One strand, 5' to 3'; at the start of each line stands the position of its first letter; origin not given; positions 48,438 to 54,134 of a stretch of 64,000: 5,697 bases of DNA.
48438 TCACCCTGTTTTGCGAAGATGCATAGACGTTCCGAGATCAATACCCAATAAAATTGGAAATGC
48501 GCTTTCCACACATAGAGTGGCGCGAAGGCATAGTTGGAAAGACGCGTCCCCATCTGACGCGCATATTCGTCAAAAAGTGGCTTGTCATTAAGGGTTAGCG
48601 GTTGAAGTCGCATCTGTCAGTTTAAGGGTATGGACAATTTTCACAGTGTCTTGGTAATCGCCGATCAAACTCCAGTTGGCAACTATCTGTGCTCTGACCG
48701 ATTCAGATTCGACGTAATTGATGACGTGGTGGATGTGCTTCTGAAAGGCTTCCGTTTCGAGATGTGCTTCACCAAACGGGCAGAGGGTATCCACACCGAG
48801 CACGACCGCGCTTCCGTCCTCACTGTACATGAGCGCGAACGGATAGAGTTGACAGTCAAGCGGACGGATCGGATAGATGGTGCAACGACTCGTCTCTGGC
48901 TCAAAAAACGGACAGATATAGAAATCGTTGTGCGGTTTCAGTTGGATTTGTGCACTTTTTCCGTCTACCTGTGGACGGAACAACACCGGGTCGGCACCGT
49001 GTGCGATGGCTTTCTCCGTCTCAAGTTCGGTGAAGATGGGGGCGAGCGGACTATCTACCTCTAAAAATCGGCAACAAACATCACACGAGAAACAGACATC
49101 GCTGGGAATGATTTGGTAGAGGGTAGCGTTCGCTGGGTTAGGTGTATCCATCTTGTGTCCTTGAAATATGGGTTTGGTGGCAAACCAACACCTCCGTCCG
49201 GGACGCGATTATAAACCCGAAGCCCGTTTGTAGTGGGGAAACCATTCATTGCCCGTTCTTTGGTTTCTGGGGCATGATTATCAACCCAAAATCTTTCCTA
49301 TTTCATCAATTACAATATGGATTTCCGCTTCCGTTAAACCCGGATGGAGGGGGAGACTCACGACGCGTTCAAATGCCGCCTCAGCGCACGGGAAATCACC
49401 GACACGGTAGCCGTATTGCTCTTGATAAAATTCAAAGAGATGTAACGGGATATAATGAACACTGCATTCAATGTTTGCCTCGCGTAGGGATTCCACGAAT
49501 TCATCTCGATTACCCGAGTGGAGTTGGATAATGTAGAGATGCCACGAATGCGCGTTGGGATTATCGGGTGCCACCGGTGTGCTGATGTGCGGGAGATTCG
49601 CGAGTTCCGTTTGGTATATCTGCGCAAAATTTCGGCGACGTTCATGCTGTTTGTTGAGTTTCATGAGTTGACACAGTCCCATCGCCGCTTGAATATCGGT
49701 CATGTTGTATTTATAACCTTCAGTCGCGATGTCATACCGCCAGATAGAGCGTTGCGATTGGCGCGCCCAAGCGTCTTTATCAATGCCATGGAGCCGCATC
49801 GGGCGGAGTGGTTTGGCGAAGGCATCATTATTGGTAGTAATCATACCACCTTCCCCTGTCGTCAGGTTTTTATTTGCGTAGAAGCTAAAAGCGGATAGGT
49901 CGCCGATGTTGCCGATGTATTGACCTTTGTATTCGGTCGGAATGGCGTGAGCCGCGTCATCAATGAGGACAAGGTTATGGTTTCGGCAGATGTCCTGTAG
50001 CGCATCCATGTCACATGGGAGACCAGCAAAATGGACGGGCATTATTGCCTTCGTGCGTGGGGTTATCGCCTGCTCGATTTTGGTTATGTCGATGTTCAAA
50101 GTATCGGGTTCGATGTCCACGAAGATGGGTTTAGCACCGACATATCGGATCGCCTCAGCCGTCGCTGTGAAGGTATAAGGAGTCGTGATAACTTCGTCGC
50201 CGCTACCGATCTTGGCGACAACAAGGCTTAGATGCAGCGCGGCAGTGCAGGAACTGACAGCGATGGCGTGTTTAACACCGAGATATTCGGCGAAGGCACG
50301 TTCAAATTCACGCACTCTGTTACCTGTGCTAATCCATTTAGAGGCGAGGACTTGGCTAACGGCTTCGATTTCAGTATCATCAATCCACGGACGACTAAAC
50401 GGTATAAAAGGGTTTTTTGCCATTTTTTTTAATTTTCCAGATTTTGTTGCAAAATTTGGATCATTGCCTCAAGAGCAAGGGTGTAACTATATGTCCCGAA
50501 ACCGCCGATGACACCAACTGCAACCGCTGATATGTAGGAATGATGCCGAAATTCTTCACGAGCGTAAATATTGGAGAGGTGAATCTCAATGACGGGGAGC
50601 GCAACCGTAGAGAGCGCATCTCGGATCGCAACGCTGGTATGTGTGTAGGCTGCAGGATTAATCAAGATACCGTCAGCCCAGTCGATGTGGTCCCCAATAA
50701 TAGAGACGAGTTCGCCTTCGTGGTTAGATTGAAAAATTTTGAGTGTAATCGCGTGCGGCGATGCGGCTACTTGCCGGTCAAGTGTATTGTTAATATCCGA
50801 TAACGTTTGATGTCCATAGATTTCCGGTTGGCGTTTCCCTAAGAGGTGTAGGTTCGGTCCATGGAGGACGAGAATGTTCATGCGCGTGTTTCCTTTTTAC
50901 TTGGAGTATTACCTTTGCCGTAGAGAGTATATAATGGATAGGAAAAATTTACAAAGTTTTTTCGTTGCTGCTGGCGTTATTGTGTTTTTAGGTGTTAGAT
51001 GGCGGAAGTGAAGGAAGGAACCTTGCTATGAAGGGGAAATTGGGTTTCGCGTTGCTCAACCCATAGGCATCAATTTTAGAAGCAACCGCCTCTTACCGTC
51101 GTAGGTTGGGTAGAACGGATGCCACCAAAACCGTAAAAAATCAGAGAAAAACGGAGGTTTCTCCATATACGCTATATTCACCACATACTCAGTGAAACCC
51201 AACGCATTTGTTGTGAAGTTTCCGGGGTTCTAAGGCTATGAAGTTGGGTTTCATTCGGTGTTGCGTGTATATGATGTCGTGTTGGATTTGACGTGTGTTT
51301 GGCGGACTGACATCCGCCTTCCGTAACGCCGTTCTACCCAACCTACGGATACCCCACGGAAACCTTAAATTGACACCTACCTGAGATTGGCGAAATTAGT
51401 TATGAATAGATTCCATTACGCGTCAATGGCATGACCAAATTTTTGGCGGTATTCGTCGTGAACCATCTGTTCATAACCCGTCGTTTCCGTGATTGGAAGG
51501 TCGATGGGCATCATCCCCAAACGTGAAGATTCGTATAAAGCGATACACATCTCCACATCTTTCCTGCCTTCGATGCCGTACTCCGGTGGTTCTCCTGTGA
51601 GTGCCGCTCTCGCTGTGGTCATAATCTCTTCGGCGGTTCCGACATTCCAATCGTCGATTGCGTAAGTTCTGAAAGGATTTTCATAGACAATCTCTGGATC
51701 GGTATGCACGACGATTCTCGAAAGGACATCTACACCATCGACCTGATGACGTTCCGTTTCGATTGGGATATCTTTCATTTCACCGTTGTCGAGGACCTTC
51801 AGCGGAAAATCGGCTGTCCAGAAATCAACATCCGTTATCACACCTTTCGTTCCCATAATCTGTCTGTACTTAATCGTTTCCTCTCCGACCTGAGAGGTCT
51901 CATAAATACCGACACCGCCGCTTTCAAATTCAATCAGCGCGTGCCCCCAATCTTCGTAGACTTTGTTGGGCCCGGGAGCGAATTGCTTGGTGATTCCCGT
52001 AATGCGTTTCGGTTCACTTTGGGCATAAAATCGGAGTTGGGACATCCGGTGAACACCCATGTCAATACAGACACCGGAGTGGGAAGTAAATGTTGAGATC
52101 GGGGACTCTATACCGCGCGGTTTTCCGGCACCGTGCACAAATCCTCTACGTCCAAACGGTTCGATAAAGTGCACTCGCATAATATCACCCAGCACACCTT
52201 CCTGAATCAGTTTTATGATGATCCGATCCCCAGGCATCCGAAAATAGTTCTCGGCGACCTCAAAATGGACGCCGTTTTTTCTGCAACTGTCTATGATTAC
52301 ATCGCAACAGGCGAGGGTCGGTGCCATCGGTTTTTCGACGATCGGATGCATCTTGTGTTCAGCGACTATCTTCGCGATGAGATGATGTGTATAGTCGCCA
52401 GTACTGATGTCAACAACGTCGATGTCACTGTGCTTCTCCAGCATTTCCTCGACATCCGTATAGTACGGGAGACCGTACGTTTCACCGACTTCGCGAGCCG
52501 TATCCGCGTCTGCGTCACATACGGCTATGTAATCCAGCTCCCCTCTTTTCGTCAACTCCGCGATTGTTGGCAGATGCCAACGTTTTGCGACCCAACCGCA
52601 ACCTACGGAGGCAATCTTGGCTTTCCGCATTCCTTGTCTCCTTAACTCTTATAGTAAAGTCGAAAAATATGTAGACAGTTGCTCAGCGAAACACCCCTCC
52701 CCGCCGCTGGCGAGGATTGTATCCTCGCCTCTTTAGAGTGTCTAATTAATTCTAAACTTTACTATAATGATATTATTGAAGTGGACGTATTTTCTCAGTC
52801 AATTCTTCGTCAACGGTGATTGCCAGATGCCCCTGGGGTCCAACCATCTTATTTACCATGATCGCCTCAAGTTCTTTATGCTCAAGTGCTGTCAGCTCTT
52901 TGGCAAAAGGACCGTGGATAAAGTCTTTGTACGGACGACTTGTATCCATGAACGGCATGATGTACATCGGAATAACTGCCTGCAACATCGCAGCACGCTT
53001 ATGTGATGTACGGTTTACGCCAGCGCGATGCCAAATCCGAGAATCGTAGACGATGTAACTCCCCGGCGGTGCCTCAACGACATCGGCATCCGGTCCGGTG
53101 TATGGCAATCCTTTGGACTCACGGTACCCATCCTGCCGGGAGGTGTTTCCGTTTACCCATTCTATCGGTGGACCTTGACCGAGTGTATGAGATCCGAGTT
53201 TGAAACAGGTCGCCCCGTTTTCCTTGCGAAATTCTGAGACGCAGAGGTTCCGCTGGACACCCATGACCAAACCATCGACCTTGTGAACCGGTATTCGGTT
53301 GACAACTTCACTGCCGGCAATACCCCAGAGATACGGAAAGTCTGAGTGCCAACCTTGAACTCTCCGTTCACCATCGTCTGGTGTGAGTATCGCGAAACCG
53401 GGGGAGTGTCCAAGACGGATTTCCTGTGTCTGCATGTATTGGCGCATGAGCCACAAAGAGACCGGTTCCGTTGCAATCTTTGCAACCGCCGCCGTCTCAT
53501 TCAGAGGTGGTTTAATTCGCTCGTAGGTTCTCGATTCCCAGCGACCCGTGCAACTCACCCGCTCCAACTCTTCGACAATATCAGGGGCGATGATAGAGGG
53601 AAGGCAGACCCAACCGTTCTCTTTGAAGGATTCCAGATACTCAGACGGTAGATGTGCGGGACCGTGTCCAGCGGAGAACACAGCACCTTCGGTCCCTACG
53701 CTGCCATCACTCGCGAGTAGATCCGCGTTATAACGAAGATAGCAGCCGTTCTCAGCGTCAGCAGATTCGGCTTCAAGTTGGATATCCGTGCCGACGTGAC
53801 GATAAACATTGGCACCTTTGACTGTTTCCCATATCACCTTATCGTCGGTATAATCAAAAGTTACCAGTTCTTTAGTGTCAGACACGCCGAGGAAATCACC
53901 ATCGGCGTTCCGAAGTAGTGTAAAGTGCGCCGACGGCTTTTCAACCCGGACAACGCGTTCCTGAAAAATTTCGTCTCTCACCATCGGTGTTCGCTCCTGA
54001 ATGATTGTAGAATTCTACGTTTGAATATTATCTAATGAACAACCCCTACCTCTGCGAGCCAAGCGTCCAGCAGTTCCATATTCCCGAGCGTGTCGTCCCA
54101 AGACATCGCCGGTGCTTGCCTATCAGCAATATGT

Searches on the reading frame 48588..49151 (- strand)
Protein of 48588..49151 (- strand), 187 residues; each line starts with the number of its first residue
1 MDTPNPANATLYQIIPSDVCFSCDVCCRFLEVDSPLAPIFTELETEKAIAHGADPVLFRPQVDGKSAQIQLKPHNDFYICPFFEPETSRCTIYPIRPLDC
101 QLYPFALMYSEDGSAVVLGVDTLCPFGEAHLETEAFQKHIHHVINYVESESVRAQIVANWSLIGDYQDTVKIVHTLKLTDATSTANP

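Call 90: search_protein_families(library=pfam, proteins=[window:48588-49151:-], max_evalue=0.001)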
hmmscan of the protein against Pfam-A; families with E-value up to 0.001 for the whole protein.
window:48588-49151:- (187 aa): 1 family
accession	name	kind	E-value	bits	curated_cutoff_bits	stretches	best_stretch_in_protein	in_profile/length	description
PF03692.20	CxxCxxCC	-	3.4e-08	34.5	23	1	20-106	2-72/85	Putative zinc- or iron-chelating domain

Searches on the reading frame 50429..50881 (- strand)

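Call 90: search_protein_families(library=pfam, proteins=[window:50429-50881:-], max_evalue=0.001)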
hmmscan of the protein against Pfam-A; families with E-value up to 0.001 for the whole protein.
window:50429-50881:- (150 aa): 1 family
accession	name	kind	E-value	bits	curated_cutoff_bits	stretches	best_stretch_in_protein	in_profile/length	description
PF01220.24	DHquinase_II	-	2.6e-57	192.8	23.3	1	2-140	1-137/138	Dehydroquinase class II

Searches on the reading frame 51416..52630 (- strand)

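Call 15: search_protein_families(library=pfam, proteins=[window:51416-52630:-], max_evalue=0.001)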
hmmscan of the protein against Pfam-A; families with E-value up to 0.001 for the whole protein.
window:51416-52630:- (404 aa): 3 families
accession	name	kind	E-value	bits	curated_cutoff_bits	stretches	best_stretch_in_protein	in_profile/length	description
PF01408.29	GFO_IDH_MocA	-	3.6e-19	70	24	1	5-125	2-118/120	Oxidoreductase family, NAD-binding Rossmann fold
PF22725.1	GFO_IDH_MocA_C3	-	4.8e-14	52.9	27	1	140-265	6-123/124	GFO/IDH/MocA C-terminal domain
PF02894.22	GFO_IDH_MocA_C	-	9.8e-08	32.5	22.9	1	184-285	39-141/218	Oxidoreductase family, C-terminal alpha/beta domain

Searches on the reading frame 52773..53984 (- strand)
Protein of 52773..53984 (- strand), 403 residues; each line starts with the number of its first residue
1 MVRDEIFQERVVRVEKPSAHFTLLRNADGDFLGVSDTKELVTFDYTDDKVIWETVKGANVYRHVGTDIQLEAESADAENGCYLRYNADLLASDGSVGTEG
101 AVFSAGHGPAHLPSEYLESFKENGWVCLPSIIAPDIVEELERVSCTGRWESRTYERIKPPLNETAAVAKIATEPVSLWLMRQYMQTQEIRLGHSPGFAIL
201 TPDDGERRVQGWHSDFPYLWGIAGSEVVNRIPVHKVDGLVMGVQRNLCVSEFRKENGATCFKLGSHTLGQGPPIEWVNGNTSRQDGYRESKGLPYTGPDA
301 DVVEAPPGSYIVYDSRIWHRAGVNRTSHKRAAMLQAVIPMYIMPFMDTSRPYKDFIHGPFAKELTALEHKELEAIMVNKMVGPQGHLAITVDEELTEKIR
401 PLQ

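Call 15: search_protein_families(library=pfam, proteins=[window:52773-53984:-], max_evalue=0.001)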
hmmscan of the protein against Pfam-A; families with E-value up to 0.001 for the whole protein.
window:52773-53984:- (403 aa): 1 family
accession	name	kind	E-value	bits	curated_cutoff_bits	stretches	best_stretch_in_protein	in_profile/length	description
PF05721.19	PhyH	-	7.2e-10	39.9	22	1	178-331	73-212/213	Phytanoyl-CoA dioxygenase (PhyH)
